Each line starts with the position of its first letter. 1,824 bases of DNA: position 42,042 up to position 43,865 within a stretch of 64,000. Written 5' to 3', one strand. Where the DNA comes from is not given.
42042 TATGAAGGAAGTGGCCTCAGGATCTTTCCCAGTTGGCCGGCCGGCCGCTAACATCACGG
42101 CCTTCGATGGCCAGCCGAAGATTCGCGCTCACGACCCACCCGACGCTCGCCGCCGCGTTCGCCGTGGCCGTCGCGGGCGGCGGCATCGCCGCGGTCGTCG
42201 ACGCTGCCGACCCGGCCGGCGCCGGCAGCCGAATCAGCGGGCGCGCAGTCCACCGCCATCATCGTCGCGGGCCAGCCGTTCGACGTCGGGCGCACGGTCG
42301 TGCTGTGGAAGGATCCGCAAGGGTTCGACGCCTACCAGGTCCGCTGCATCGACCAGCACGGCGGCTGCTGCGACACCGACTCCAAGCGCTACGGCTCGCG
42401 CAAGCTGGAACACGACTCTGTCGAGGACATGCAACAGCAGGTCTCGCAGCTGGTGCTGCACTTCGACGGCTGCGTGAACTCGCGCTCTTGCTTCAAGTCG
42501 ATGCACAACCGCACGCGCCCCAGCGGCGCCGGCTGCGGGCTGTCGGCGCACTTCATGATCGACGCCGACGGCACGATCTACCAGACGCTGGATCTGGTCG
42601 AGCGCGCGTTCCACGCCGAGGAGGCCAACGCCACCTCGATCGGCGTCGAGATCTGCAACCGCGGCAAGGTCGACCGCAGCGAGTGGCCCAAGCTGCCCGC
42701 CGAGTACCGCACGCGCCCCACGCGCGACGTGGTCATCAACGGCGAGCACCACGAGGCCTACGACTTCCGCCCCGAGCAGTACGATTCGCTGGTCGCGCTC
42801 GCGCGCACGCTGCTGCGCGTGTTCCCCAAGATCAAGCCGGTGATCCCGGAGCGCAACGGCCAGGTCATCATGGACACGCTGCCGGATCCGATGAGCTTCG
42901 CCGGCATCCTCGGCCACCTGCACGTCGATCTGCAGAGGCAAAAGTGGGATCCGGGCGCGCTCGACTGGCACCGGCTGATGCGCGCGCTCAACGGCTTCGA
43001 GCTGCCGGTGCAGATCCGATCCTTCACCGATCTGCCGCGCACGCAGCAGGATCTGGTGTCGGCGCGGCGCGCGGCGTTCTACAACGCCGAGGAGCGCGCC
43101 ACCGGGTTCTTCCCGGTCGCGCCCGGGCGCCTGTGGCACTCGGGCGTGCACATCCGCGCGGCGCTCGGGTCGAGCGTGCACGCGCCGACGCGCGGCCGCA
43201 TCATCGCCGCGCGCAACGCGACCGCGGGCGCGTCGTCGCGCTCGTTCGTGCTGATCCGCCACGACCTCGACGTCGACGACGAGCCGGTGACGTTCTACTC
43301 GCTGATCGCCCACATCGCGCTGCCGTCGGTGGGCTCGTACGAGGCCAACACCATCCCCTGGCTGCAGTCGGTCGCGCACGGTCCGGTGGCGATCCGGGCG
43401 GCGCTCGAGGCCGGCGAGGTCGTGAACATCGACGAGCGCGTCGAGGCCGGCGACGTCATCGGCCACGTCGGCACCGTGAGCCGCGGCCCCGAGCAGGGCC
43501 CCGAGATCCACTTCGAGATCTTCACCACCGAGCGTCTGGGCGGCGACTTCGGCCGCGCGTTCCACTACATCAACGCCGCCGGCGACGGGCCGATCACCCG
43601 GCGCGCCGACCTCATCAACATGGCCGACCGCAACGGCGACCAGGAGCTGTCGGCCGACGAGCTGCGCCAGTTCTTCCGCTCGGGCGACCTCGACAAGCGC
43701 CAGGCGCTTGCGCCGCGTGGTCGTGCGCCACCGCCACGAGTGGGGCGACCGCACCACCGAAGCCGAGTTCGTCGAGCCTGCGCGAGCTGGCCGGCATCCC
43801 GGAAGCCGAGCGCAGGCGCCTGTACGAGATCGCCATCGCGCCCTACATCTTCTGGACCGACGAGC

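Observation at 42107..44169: Amidase_2 fused to a LytM/M23 domain with substituted metal ligands, an EF-hand-like loop and an unknown C-terminal domain, at the T6SS border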

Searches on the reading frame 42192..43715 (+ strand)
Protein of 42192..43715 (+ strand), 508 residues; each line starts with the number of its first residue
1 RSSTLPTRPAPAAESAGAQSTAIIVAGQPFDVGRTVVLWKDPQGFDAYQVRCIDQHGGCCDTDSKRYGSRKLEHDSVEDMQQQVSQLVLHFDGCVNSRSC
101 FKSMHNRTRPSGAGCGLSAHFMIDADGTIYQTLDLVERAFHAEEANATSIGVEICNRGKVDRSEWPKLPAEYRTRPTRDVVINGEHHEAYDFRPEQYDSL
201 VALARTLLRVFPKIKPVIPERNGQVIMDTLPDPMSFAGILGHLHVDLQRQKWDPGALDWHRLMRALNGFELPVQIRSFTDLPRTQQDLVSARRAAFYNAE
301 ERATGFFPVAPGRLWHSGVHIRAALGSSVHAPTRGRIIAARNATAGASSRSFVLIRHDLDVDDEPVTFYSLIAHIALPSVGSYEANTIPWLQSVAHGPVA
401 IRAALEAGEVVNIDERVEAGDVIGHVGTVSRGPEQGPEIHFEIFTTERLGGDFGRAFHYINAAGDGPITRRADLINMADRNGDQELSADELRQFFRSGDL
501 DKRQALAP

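Call 5: search_protein_families(library=ncbifam, proteins=[window:42192-43715:+], max_evalue=1)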
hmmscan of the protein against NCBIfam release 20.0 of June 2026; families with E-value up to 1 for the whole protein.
window:42192-43715:+ (508 aa): 4 families
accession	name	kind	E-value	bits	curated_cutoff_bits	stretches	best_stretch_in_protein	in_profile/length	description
NF008758.0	PRK11789.1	equivalog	2.2e-09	36.9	143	2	117-153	76-120/190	1,6-anhydro-N-acetylmuramyl-L-alanine amidase AmpD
NF004799.0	PRK06148.1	subfamily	0.0022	16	1128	1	304-377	429-502/1015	hypothetical protein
NF052530.1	Heli_ShapePgp3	exception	0.0081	15.3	300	0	315-343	166-194/270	peptidoglycan metallopeptidase Pgp3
NF050804.1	CellDivDipMCaul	equivalog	0.2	10.4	900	0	317-358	529-568/634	cell division endopeptidase DipM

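Call 7: search_protein_families(library=pfam, proteins=[window:42192-43715:+], max_evalue=1)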
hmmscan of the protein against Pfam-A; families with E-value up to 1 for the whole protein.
window:42192-43715:+ (508 aa): 6 families
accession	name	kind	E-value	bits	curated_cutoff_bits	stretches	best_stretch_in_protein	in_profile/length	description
PF01510.30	Amidase_2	-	2.6e-20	73.5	26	1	81-255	2-130/131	N-acetylmuramoyl-L-alanine amidase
PF01551.29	Peptidase_M23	-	3.3e-10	40.5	28.7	2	409-446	56-90/96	Peptidase family M23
PF13405.12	EF-hand_6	-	0.00048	20.1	25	1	475-497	6-28/30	EF-hand domain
PF00036.39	EF-hand_1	-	0.0015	18.4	25.4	1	474-497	5-28/29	EF hand domain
PF13202.12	EF-hand_5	-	0.03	14.2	25.9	1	473-494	3-24/25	EF hand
PF13499.12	EF-hand_7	-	0.057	14.2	30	1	456-502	7-53/67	EF-hand domain pair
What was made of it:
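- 43113..43535 (+): Variant M23/LytM-fold domain. Motifs are WHSGVH (43134-43151), AHI (43305-43316) and EIHFEIF (43503-43523). Pfam E 3.3e-10 (call 7).
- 43554..43713 (+): EF-hand-like helix-loop-helix. The Ca-type loop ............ lies at 43626-43661. Sub-threshold Pfam EF-hand hits (call 7).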

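Call 8: find_homologous_proteins(query=window:42192-43715:+, max_evalue=0.00001)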
Query window:42192-43715:+ (508 aa): 821 proteins with E <= 0.00001 among 8000 candidates; the best 120 are listed.
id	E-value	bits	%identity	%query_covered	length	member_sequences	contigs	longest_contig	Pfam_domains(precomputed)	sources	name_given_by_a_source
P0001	0.0e+0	1116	96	99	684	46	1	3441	PF01551.30,PF01510.31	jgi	-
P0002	0.0e+0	1028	90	95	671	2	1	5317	PF01551.30,PF01510.31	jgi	jgi:N-acetyl-anhydromuramyl-L-alanine amidase AmpD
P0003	0.0e+0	1027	87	99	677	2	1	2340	PF01551.30,PF01510.31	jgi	jgi:N-acetylmuramoyl-L-alanine amidase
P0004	5.4e-298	1007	86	99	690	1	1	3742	PF01551.30,PF01510.31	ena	-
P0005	1.5e-295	999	87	95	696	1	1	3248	PF01551.30,PF01510.31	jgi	jgi:N-acetylmuramoyl-L-alanine amidase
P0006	6.7e-292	987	85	95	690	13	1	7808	PF01551.30,PF01510.31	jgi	-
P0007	1.2e-277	940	81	97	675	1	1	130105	PF01551.30,PF01510.31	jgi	jgi:N-acetylmuramoyl-L-alanine amidase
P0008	3.3e-269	912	78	97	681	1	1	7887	PF01551.30,PF01510.31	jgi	-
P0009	4.8e-269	911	77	98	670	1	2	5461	PF01551.30,PF01510.31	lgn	-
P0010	1.3e-266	903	76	100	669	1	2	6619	PF01551.30,PF01510.31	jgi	-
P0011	1.7e-266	903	77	98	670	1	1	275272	PF01551.30,PF01510.31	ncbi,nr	ncbi:MAG TPA: N-acetylmuramoyl-L-alanine amidase [Polyangia bacterium]|nr:N-acetylmuramoyl-L-alanine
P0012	1.8e-266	903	79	96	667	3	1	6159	PF01551.30,PF01510.31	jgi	-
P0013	1.2e-265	900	75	100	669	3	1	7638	PF01551.30,PF01510.31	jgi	jgi:N-acetylmuramoyl-L-alanine amidase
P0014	3.6e-265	899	76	98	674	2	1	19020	PF01551.30,PF01510.31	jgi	jgi:N-acetyl-anhydromuramyl-L-alanine amidase AmpD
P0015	1.1e-263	894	76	98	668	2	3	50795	PF01551.30,PF01510.31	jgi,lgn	jgi:N-acetylmuramoyl-L-alanine amidase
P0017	1.8e-263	893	76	99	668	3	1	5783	PF01551.30,PF01510.31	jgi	jgi:N-acetylmuramoyl-L-alanine amidase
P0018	2.3e-263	893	74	99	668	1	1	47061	PF01551.30,PF01510.31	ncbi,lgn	-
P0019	6.8e-263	891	76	98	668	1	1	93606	PF01551.30,PF01510.31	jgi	jgi:N-acetylmuramoyl-L-alanine amidase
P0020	9.3e-263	891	76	98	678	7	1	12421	PF01551.30,PF01510.31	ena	-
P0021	5.7e-262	888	76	98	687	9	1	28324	PF01551.30,PF01510.31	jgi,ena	-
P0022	5.5e-261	885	75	97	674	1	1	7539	PF01551.30,PF01510.31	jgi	jgi:N-acetyl-anhydromuramyl-L-alanine amidase AmpD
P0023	1.0e-260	884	74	99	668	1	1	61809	PF01551.30,PF01510.31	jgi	jgi:N-acetylmuramoyl-L-alanine amidase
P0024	2.8e-259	879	74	96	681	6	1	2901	PF01551.30,PF01510.31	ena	-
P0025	5.9e-259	878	75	98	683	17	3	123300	PF01551.30,PF01510.31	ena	-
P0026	1.6e-258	877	74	98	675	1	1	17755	PF01551.30,PF01510.31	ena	-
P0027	1.7e-258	877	74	98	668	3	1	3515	PF01551.30,PF01510.31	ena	-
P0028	3.4e-258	876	76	98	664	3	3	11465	PF01551.30,PF01510.31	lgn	-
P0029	8.7e-258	874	73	97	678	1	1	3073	PF01551.30,PF01510.31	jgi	jgi:N-acetyl-anhydromuramyl-L-alanine amidase AmpD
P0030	4.8e-257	872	74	97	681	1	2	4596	PF01551.30,PF01510.31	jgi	jgi:N-acetylmuramoyl-L-alanine amidase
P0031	6.6e-257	871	75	97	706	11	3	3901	PF01551.30,PF01510.31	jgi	-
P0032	1.0e-256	871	74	98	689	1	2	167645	PF01551.30,PF01510.31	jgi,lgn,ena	-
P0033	1.1e-256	871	72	98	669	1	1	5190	PF01551.30,PF01510.31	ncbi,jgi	-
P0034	1.6e-256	870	74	98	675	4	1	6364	PF01551.30,PF01510.31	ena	-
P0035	1.6e-255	867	73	98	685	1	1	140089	PF01551.30,PF01510.31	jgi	jgi:N-acetyl-anhydromuramyl-L-alanine amidase AmpD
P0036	2.4e-255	866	74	97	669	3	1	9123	PF01551.30,PF01510.31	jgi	jgi:N-acetyl-anhydromuramyl-L-alanine amidase AmpD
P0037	1.2e-254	864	73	98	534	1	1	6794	PF01551.30,PF01510.31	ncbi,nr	ncbi:MAG TPA: N-acetylmuramoyl-L-alanine amidase, partial [Polyangia bacterium]|nr:N-acetylmuramoyl-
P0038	1.4e-254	864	73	98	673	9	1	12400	PF01551.30,PF01510.31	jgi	jgi:N-acetylmuramoyl-L-alanine amidase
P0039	1.9e-254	863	75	97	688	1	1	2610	PF01551.30,PF01510.31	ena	-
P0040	1.8e-253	860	73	98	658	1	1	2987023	PF01551.30,PF01510.31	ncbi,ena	-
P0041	5.1e-253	858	73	98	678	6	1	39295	PF01551.30,PF01510.31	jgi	jgi:N-acetylmuramoyl-L-alanine amidase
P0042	8.3e-253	858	74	97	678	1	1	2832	PF01551.30,PF01510.31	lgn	-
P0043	2.2e-252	856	74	96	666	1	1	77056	PF01551.30,PF01510.31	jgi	jgi:N-acetyl-anhydromuramyl-L-alanine amidase AmpD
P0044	3.5e-252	856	74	95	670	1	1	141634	PF01551.30,PF01510.31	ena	-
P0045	6.8e-252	855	72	98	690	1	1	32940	PF01551.30,PF01510.31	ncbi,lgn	ncbi:MAG: N-acetylmuramoyl-L-alanine amidase [Myxococcales bacterium]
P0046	1.4e-251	854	71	98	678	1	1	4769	PF01551.30,PF01510.31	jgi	jgi:N-acetylmuramoyl-L-alanine amidase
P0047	2.9e-251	853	72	97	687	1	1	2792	PF01551.30,PF01510.31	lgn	-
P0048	4.2e-251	852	71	98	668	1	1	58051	PF01551.30,PF01510.31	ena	-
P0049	1.0e-250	851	71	99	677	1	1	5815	PF01551.30,PF01510.31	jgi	jgi:N-acetylmuramoyl-L-alanine amidase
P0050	1.4e-250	850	72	97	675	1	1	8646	PF01551.30,PF01510.31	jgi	jgi:N-acetylmuramoyl-L-alanine amidase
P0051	2.1e-250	850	73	97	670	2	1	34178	PF01551.30,PF01510.31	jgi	jgi:N-acetyl-anhydromuramyl-L-alanine amidase AmpD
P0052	3.0e-250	849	72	98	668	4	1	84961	PF01551.30,PF01510.31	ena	-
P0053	2.5e-249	846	72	96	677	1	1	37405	PF01551.30,PF01510.31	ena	-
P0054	3.7e-249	846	72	96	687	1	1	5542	PF01551.30,PF01510.31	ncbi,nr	ncbi:MAG: N-acetylmuramyl-L-alanine amidase, negative regulator of AmpC, AmpD [Myxococcales bacteriu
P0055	6.0e-249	845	72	97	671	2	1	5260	PF01551.30,PF01510.31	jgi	jgi:N-acetylmuramoyl-L-alanine amidase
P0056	1.2e-248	844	72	98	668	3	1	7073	PF01551.30,PF01510.31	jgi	jgi:N-acetylmuramoyl-L-alanine amidase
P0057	2.4e-248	843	73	98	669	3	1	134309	PF01551.30,PF01510.31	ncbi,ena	-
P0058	2.8e-248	843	71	98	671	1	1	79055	PF01551.30,PF01510.31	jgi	jgi:N-acetyl-anhydromuramyl-L-alanine amidase AmpD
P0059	2.3e-247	840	71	97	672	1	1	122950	PF01551.30,PF01510.31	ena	-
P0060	1.7e-246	837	71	98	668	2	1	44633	PF01551.30,PF01510.31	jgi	jgi:N-acetylmuramoyl-L-alanine amidase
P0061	2.1e-246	837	75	93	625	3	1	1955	PF01551.30,PF01510.31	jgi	jgi:N-acetylmuramoyl-L-alanine amidase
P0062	2.1e-246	837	71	98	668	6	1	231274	PF01551.30,PF01510.31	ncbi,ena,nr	ncbi:MAG TPA: N-acetylmuramoyl-L-alanine amidase [Polyangia bacterium]|nr:N-acetylmuramoyl-L-alanine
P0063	4.1e-246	836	72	98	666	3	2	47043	PF01551.30,PF01510.31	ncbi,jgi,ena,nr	ncbi:MAG TPA: N-acetylmuramoyl-L-alanine amidase [Polyangia bacterium]|nr:N-acetylmuramoyl-L-alanine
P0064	8.5e-246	835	72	95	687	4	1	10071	PF01551.30,PF01510.31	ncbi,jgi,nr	ncbi:MAG TPA: N-acetylmuramoyl-L-alanine amidase [Polyangia bacterium]|jgi:N-acetyl-anhydromuramyl-L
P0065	1.0e-245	834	71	99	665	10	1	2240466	PF01551.30,PF01510.31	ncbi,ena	-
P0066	1.5e-245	834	72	98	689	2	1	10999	PF01551.30,PF01510.31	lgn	-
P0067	1.5e-245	834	70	98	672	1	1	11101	PF01551.30,PF01510.31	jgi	jgi:N-acetyl-anhydromuramyl-L-alanine amidase AmpD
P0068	2.2e-245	833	71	99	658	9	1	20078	PF01551.30,PF01510.31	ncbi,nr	ncbi:MAG TPA: N-acetylmuramoyl-L-alanine amidase [Polyangia bacterium]|nr:N-acetylmuramoyl-L-alanine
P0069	2.3e-244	830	70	98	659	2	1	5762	PF01551.30,PF01510.31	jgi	-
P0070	4.1e-244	829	71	98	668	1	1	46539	PF01551.30,PF01510.31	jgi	jgi:N-acetylmuramoyl-L-alanine amidase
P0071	6.5e-244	828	71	97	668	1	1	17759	PF01551.30,PF01510.31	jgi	jgi:N-acetylmuramoyl-L-alanine amidase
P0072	1.3e-243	827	72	98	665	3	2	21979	PF01551.30,PF01510.31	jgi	jgi:N-acetyl-anhydromuramyl-L-alanine amidase AmpD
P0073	1.7e-243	827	70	99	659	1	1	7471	PF01551.30,PF01510.31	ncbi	-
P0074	2.7e-243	826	70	98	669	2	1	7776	PF01551.30,PF01510.31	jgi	jgi:N-acetyl-anhydromuramyl-L-alanine amidase AmpD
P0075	2.9e-243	826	70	98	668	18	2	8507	PF01551.30,PF01510.31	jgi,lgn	jgi:N-acetyl-anhydromuramyl-L-alanine amidase AmpD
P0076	1.4e-242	824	70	97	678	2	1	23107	PF01551.30,PF01510.31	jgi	jgi:N-acetylmuramoyl-L-alanine amidase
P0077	5.4e-242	822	70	98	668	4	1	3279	PF01551.30,PF01510.31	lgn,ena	-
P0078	6.8e-242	822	71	95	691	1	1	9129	PF01551.30,PF01510.31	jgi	jgi:N-acetyl-anhydromuramyl-L-alanine amidase AmpD/murein DD-endopeptidase MepM/ murein hydrolase ac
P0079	1.8e-241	820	70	98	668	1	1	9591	PF01551.30,PF01510.31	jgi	jgi:N-acetyl-anhydromuramyl-L-alanine amidase AmpD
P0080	2.2e-240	817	70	98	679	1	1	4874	PF01551.30,PF01510.31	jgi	jgi:N-acetyl-anhydromuramyl-L-alanine amidase AmpD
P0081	4.4e-240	816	70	98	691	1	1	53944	PF01551.30,PF01510.31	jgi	jgi:N-acetylmuramoyl-L-alanine amidase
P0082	9.6e-239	811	69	98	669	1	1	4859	PF01551.30,PF01510.31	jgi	jgi:N-acetylmuramoyl-L-alanine amidase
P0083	5.1e-237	806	70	97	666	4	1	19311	PF01551.30,PF01510.31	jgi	jgi:N-acetylmuramoyl-L-alanine amidase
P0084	9.2e-237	805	97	72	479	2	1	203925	PF01551.30,PF01510.31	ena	-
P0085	9.9e-235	798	69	97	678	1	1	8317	PF01551.30,PF01510.31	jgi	jgi:N-acetylmuramoyl-L-alanine amidase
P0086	3.4e-234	796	69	97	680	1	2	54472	PF01551.30,PF01510.31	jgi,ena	-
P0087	1.1e-228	778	67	94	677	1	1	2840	PF01551.30,PF01510.31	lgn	-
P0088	2.5e-228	777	66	98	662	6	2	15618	PF01551.30,PF01510.31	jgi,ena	jgi:N-acetyl-anhydromuramyl-L-alanine amidase AmpD/murein DD-endopeptidase MepM/ murein hydrolase ac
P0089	7.9e-228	775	67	96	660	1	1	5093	PF01551.30,PF01510.31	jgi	jgi:N-acetyl-anhydromuramyl-L-alanine amidase AmpD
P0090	1.9e-227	774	67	98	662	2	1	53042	PF01551.30,PF01510.31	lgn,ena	-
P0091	2.2e-222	757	64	99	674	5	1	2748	PF01551.30,PF01510.31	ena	-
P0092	8.1e-222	756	65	97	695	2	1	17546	PF01551.30,PF01510.31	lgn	-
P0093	3.5e-221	753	64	96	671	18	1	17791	PF01551.30,PF01510.31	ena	-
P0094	1.5e-220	751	65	98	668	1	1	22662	PF01551.30,PF01510.31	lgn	-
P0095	2.8e-220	751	65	96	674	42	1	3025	PF01551.30,PF01510.31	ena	-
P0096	4.8e-220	750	64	96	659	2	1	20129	PF01551.30,PF01510.31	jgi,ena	-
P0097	5.3e-220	750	64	97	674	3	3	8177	PF01551.30,PF01510.31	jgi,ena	-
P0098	8.9e-220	749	65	96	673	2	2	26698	PF01551.30,PF01510.31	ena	-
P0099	1.2e-219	748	66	96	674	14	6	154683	PF01551.30,PF01510.31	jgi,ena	jgi:N-acetyl-anhydromuramyl-L-alanine amidase AmpD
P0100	1.3e-219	748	65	96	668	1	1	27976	PF01551.30,PF01510.31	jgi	jgi:N-acetyl-anhydromuramyl-L-alanine amidase AmpD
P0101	1.5e-219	748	66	96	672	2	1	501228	PF01551.30,PF01510.31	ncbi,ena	-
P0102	1.9e-219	748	63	98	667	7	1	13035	PF01551.30,PF01510.31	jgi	-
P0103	2.2e-219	748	65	96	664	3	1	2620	PF01551.30,PF01510.31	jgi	jgi:N-acetyl-anhydromuramyl-L-alanine amidase AmpD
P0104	2.3e-219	747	72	86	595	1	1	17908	PF01551.30,PF01510.31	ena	-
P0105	2.8e-219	747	62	99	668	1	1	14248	PF01551.30,PF01510.31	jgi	jgi:N-acetylmuramoyl-L-alanine amidase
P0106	4.2e-219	747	64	97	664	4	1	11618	PF01551.30,PF01510.31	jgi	jgi:N-acetyl-anhydromuramyl-L-alanine amidase AmpD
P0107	1.3e-218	745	65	96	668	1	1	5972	PF01551.30,PF01510.31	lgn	-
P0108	9.3e-218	742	64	96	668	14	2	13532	PF01551.30,PF01510.31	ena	-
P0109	9.8e-218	742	63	99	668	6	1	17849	PF01551.30,PF01510.31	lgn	-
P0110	1.1e-217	742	64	96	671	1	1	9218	PF01551.30,PF01510.31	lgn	-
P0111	1.2e-217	742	65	98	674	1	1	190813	PF01551.30,PF01510.31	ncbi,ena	-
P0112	1.3e-217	742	63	99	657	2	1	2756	PF01551.30,PF01510.31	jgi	-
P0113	1.7e-217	741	64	96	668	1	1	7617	PF01551.30,PF01510.31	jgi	jgi:N-acetylmuramoyl-L-alanine amidase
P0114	3.9e-217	740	64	96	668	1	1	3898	PF01551.30,PF01510.31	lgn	-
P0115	8.4e-217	739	63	96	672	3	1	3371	PF01551.30,PF01510.31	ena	-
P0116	1.7e-216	738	66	96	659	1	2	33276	PF01551.30,PF01510.31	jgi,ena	jgi:N-acetyl-anhydromuramyl-L-alanine amidase AmpD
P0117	2.0e-216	738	63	98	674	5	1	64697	PF01551.30,PF01510.31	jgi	jgi:N-acetylmuramoyl-L-alanine amidase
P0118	4.5e-216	737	65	96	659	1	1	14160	PF01551.30,PF01510.31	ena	-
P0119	5.2e-216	736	67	93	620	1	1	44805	PF01510.31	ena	-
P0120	1.0e-215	735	62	99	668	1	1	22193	PF01551.30,PF01510.31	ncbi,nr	ncbi:MAG: N-acetylmuramoyl-L-alanine amidase [Deltaproteobacteria bacterium]|nr:N-acetylmuramoyl-L-a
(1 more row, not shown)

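Call 11: find_encoding_contigs(protein=P0084, flank=10000, max_places=3)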
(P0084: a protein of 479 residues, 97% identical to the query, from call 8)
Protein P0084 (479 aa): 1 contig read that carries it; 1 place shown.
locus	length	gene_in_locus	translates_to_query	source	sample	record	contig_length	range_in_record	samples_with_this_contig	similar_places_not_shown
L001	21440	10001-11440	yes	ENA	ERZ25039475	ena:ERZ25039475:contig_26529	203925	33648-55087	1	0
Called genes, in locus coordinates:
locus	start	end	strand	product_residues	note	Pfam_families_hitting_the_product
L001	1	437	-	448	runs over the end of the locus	PF14559:TPR_19 (weak), PF07024:ImpE, PF04965:GPW_gp25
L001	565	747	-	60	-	-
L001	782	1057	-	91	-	PF05638:T6SS_HCP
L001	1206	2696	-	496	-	PF05943:VipB, PF18945:VipB_2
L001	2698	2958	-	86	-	PF05591:T6SS_VipA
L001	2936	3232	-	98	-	PF05591:T6SS_VipA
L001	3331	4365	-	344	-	PF06812:ImpA_N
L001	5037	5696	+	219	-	PF20232:T6SS_FHA_C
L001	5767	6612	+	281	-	-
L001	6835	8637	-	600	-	-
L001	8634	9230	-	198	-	PF00498:FHA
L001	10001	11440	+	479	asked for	PF01510:Amidase_2, PF01551:Peptidase_M23 (faint)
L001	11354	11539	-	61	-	-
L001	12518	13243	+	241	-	PF00158:Sigma54_activat, PF14532:Sigma54_activ_2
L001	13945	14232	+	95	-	PF00544:Pectate_lyase_4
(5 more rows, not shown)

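Call 12: find_encoding_contigs(protein=P0011, flank=10000, max_places=3)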
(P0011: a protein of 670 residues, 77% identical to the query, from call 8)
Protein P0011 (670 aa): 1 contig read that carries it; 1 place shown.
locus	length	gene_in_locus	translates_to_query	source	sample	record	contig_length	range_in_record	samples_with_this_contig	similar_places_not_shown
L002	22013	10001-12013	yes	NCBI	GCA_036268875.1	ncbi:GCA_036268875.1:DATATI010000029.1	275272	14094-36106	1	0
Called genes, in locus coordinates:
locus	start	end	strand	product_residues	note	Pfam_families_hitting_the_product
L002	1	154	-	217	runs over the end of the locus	PF00106:adh_short, PF13561:adh_short_C2, PF08659:KR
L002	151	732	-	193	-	PF01227:GTP_cyclohydroI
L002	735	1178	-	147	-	PF09969:DUF2203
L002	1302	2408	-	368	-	-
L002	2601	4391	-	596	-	PF19289:PmbA_TldD_3rd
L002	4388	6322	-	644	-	PF19289:PmbA_TldD_3rd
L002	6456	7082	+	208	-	PF06181:Urate_ox_N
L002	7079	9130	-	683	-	-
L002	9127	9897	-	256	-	PF00498:FHA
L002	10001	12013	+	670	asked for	PF01510:Amidase_2, PF01551:Peptidase_M23 (faint)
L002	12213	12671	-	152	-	-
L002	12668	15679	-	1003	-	PF13414:TPR_11 (faint), PF13431:TPR_17 (faint), PF14559:TPR_19 (weak), PF00515:TPR_1 (faint), PF13181:TPR_8 (faint)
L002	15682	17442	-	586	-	PF00158:Sigma54_activat, PF14532:Sigma54_activ_2, PF07728:AAA_5 (weak), PF25601:AAA_lid_14 (weak)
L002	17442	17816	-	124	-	-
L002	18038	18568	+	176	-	PF11141:DUF2914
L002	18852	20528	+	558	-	PF00654:Voltage_CLC, PF00571:CBS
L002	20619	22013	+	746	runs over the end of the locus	PF00982:Glyco_transf_20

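Call 13: find_encoding_contigs(protein=P0040, flank=10000, max_places=2)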
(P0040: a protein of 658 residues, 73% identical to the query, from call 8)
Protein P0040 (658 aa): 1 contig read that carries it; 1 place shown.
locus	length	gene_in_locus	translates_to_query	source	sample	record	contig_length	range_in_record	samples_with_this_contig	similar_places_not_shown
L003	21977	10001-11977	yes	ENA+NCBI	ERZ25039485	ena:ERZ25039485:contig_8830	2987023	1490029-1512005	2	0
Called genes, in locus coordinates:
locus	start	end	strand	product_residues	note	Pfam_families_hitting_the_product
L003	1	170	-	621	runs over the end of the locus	PF05947:T6SS_TssF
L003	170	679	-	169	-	PF04965:GPW_gp25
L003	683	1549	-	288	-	PF07024:ImpE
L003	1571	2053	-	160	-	PF05638:T6SS_HCP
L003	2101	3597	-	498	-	PF05943:VipB, PF18945:VipB_2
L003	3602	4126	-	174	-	PF05591:T6SS_VipA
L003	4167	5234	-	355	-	PF06812:ImpA_N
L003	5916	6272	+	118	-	PF20232:T6SS_FHA_C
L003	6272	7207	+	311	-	-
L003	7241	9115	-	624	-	PF16697:Yop-YscD_cpl (weak)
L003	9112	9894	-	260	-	PF00498:FHA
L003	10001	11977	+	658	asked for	PF01510:Amidase_2, PF01551:Peptidase_M23 (faint)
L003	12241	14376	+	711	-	PF05954:Phage_GPD, PF04717:Phage_base_V, PF22178:Gp5_trimer_C, PF06715:Gp5_C (faint), PF22178:Gp5_trimer_C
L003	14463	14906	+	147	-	PF21291:CYNS_N, PF02560:Cyanate_lyase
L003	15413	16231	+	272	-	PF00193:Xlink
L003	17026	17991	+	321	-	-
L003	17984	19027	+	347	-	PF00515:TPR_1 (faint), PF07719:TPR_2 (faint), PF13174:TPR_6 (faint), PF13181:TPR_8 (faint), PF13371:TPR_9 (faint), PF13428:TPR_14 (faint), PF13432:TPR_16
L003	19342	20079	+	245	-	PF09937:DUF2169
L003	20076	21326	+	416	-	-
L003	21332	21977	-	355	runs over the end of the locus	-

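Call 14: find_encoding_contigs(protein=P0065, flank=10000, max_places=2)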
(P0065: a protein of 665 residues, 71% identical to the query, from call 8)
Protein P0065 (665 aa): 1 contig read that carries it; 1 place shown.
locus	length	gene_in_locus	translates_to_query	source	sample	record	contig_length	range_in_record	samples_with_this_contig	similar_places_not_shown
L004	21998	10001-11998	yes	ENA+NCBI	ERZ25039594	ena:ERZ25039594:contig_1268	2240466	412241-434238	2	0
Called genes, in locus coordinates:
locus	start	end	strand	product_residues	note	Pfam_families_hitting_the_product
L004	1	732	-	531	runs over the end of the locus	PF05947:T6SS_TssF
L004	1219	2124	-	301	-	PF07024:ImpE, PF04965:GPW_gp25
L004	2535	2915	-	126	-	PF05638:T6SS_HCP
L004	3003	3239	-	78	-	PF18945:VipB_2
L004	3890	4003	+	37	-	-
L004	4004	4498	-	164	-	PF05943:VipB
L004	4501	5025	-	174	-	PF05591:T6SS_VipA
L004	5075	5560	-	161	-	-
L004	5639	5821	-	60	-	PF06812:ImpA_N (weak)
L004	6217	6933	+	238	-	PF16697:Yop-YscD_cpl, PF00498:FHA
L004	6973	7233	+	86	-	PF20232:T6SS_FHA_C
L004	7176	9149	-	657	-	-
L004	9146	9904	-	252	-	PF00498:FHA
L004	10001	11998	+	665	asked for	PF01510:Amidase_2, PF01551:Peptidase_M23 (faint)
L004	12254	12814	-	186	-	-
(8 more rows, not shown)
